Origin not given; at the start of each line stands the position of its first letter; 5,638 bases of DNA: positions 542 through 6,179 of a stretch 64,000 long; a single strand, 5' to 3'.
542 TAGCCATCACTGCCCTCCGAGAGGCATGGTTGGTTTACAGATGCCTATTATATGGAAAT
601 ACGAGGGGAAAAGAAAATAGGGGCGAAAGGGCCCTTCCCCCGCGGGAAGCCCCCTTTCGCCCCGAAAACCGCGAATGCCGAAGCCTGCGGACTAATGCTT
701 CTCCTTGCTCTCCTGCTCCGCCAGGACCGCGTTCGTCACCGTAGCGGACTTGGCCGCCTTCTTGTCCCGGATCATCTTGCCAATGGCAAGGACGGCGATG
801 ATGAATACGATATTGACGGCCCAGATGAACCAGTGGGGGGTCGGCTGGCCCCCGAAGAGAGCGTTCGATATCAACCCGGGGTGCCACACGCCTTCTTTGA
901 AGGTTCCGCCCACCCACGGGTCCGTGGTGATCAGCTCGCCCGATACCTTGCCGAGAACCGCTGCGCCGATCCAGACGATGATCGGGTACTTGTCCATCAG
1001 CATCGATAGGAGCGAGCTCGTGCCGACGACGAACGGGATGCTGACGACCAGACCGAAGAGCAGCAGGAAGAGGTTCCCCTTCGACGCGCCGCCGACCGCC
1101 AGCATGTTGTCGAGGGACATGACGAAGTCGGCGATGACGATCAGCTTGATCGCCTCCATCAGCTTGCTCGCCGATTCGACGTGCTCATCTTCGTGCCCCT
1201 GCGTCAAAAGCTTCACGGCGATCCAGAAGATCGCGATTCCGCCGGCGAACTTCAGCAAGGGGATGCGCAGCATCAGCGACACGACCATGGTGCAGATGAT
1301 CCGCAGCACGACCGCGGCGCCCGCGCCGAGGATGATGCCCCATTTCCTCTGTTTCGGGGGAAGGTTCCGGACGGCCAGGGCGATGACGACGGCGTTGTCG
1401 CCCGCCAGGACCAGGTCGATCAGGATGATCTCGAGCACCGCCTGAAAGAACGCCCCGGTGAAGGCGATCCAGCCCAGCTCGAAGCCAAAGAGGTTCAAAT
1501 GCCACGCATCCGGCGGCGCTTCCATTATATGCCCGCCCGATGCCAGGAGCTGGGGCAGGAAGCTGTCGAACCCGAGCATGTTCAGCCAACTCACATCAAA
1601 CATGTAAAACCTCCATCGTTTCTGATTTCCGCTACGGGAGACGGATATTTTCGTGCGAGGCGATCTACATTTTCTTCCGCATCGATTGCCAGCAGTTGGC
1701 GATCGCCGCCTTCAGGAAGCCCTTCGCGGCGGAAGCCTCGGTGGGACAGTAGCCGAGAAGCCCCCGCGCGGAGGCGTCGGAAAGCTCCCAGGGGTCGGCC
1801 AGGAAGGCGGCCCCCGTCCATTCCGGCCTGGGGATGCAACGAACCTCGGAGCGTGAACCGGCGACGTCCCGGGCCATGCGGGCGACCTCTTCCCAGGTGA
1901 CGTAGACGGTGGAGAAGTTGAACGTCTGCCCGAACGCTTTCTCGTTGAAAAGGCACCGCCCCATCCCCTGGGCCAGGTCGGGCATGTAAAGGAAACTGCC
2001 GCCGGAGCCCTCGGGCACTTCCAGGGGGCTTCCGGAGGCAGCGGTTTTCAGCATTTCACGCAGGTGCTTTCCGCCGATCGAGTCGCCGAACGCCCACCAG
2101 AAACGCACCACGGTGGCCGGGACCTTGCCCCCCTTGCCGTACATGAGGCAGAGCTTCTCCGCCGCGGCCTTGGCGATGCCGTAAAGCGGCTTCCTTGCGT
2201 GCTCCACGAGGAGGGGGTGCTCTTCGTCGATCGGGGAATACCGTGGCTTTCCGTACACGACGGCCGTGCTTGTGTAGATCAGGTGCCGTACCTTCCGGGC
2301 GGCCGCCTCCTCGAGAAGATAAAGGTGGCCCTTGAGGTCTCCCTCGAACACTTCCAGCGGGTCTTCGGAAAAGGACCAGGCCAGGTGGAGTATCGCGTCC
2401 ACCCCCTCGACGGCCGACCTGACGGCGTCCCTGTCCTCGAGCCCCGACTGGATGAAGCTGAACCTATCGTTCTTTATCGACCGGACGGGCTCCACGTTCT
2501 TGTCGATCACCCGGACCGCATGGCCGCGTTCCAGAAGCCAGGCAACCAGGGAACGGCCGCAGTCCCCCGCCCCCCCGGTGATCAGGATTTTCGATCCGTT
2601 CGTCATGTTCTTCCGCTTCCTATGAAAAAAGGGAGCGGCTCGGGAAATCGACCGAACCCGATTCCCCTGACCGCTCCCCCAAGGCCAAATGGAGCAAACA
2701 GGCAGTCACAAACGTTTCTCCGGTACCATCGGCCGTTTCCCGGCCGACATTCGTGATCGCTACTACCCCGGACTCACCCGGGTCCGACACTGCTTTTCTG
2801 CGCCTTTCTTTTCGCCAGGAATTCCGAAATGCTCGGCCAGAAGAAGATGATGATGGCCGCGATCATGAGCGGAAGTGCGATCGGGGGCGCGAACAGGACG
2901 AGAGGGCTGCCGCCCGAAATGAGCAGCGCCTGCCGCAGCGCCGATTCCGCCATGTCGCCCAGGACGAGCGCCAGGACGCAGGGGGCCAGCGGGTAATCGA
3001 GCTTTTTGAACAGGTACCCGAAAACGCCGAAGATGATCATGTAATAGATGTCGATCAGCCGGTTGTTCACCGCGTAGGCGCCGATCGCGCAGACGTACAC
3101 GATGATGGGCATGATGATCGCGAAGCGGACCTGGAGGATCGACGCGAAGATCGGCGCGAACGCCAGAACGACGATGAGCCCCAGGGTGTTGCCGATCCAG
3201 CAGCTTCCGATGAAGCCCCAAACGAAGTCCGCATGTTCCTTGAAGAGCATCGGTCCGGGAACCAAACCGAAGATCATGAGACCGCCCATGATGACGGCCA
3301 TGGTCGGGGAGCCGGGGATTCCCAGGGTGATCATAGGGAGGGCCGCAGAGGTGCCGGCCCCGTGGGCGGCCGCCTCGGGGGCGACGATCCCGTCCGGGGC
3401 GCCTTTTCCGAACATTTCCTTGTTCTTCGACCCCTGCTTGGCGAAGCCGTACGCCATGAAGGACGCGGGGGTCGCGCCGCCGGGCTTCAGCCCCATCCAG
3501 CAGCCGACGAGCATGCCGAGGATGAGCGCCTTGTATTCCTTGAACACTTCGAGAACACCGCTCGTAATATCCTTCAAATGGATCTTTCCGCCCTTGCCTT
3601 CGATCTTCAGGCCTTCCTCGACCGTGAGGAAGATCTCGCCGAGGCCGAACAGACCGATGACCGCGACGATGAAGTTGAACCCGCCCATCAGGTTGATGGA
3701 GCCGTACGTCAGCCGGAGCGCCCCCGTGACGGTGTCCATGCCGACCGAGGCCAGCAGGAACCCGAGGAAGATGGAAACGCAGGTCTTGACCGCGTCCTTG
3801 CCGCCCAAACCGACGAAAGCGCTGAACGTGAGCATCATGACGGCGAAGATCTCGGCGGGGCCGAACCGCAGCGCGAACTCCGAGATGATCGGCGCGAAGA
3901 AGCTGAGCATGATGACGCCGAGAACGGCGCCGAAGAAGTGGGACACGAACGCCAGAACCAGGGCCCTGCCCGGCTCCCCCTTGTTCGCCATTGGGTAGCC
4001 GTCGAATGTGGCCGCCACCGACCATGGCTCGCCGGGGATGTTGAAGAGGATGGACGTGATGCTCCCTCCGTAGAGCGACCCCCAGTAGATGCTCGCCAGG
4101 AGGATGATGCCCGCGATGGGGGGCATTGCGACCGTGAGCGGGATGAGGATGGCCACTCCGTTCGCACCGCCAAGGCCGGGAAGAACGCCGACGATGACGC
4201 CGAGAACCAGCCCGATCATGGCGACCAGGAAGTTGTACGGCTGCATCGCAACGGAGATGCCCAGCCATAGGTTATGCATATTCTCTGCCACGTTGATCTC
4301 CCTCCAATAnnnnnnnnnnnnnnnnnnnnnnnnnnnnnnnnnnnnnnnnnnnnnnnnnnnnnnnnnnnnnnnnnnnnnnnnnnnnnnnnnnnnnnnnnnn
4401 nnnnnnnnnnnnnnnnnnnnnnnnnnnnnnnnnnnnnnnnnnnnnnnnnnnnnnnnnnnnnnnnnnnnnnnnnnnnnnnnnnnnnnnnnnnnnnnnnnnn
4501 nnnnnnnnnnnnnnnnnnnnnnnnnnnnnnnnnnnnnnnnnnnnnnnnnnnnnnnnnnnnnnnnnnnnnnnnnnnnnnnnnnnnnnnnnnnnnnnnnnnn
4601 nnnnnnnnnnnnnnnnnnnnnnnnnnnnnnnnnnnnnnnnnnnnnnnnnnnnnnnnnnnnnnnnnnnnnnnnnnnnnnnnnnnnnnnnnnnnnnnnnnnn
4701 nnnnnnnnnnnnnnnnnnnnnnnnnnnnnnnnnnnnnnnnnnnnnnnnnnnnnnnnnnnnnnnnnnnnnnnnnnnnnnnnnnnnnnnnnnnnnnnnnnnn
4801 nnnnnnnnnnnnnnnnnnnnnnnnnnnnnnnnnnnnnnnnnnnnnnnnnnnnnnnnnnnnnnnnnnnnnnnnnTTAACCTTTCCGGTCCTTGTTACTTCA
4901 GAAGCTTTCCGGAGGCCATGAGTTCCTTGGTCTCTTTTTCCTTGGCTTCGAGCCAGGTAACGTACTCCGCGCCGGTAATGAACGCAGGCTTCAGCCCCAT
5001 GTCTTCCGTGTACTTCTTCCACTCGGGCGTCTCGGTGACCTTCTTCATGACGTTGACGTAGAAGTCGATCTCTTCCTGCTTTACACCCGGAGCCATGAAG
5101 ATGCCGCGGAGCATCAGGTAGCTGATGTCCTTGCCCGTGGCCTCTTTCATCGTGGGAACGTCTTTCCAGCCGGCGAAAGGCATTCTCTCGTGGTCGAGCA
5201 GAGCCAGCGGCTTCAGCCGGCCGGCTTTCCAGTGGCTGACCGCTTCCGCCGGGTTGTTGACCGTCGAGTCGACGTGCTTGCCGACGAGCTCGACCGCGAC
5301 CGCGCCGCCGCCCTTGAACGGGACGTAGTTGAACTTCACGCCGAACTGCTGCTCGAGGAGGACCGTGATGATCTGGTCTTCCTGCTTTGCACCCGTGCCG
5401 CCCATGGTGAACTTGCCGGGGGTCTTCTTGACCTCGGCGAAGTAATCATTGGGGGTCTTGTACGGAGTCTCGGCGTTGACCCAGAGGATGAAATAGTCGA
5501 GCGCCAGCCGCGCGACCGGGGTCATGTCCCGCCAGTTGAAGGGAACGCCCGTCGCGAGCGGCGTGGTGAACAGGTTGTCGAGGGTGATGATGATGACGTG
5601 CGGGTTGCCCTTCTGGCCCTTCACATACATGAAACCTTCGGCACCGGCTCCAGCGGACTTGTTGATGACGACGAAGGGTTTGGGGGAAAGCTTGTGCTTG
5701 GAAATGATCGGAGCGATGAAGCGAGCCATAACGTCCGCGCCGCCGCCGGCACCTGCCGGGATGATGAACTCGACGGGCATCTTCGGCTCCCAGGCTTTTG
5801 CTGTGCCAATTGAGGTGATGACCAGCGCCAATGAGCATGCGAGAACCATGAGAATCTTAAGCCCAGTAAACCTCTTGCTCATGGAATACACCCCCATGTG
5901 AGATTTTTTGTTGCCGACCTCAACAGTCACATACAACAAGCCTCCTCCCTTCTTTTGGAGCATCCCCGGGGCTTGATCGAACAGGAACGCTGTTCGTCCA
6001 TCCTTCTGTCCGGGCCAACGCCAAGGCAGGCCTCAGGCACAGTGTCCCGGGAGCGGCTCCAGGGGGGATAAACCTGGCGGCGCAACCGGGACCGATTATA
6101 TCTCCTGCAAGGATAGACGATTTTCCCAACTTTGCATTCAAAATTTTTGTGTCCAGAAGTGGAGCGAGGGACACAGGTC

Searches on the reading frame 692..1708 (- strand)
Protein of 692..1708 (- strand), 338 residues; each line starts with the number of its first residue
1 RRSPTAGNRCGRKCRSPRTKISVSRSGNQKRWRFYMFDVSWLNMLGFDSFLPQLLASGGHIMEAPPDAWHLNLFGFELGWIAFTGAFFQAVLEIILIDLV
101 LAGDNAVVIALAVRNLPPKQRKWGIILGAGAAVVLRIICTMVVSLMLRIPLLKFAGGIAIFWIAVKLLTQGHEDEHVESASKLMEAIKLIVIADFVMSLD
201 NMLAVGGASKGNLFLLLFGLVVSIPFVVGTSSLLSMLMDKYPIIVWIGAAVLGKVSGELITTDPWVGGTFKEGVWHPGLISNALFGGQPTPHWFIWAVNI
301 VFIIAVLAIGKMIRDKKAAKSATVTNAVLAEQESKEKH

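Call 57: search_protein_families(library=pfam, proteins=[window:692-1708:-], max_evalue=0.01)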
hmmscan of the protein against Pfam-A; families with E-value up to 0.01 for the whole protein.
window:692-1708:- (338 aa): 2 families
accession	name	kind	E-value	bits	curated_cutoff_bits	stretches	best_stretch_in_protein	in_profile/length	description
PF03741.22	TerC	-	2.3e-43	148.4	27.8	1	93-262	2-177/178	Integral membrane protein TerC family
PF01914.23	MarC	-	0.0046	16.8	23.9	1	142-180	61-100/203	MarC family integral membrane protein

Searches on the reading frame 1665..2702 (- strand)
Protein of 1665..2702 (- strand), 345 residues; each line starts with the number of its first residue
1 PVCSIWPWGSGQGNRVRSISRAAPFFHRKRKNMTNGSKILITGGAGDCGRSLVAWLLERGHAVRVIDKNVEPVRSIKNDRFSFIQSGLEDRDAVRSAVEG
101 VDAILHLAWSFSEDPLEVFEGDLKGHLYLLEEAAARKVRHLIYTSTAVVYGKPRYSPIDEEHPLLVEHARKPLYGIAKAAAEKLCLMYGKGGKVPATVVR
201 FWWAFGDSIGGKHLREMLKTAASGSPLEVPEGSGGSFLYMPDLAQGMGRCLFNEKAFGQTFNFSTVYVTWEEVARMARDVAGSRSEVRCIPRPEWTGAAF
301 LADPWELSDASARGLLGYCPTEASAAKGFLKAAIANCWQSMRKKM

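Call 57: search_protein_families(library=pfam, proteins=[window:1665-2702:-], max_evalue=0.01)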
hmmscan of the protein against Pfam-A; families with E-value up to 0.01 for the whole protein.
window:1665-2702:- (345 aa): 10 families
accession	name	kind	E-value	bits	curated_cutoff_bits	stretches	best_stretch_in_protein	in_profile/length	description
PF01370.27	Epimerase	-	9e-29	101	20.9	1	39-253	1-227/240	NAD dependent epimerase/dehydratase family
PF16363.11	GDP_Man_Dehyd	-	8.2e-19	68.7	27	1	40-252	1-238/332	GDP-mannose 4,6 dehydratase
PF01073.25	3Beta_HSD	-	2e-14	53.8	22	1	40-186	1-158/280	3-beta hydroxysteroid dehydrogenase/isomerase family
PF04321.23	RmlD_sub_bind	-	7.6e-12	45.3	27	1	38-292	2-243/287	RmlD substrate binding domain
PF13460.12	NAD_binding_10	-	2.9e-11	44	27.2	1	43-183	1-129/184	NAD(P)H-binding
PF05368.20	NmrA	-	5.3e-09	36.5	27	1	37-145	3-106/298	NmrA-like family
PF07993.18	NAD_binding_4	-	2.3e-06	27.4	20.1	1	87-211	76-214/258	Male sterility protein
PF00106.31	adh_short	-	0.00082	19.3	26.6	1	39-103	3-73/195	short chain dehydrogenase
PF02254.24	TrkA_N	-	0.00087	20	23.8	1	44-97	5-58/116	TrkA-N domain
PF02719.21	Polysacc_synt_2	-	0.0027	17.4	20.2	0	39-146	1-128/293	Polysaccharide biosynthesis protein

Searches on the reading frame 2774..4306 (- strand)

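Call 57: search_protein_families(library=pfam, proteins=[window:2774-4306:-], max_evalue=0.01)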
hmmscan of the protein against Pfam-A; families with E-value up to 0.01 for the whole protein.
window:2774-4306:- (510 aa): 1 family
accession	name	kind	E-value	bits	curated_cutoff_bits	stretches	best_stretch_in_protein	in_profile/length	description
PF01970.21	TctA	-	3.3e-137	458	28.9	1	27-445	2-423/423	Tripartite tricarboxylate transporter TctA family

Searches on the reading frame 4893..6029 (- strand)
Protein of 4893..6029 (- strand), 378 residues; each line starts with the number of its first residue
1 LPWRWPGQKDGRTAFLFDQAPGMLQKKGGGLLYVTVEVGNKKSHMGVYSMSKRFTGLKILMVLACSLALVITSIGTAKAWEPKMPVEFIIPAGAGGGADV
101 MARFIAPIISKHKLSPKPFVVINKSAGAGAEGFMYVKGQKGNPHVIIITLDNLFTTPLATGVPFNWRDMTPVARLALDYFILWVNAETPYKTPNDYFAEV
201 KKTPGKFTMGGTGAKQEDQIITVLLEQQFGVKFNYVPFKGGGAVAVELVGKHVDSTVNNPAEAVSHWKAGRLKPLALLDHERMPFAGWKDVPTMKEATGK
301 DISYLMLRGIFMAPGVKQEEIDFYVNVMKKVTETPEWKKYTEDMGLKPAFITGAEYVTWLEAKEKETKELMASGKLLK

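Call 57: search_protein_families(library=pfam, proteins=[window:4893-6029:-], max_evalue=0.01)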
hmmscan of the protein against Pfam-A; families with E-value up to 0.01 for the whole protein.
window:4893-6029:- (378 aa): 1 family
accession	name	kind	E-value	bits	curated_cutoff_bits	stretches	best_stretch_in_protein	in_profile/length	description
PF03401.19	TctC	-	2.1e-27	96.8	27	1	117-369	15-267/274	Tripartite tricarboxylate transporter family receptor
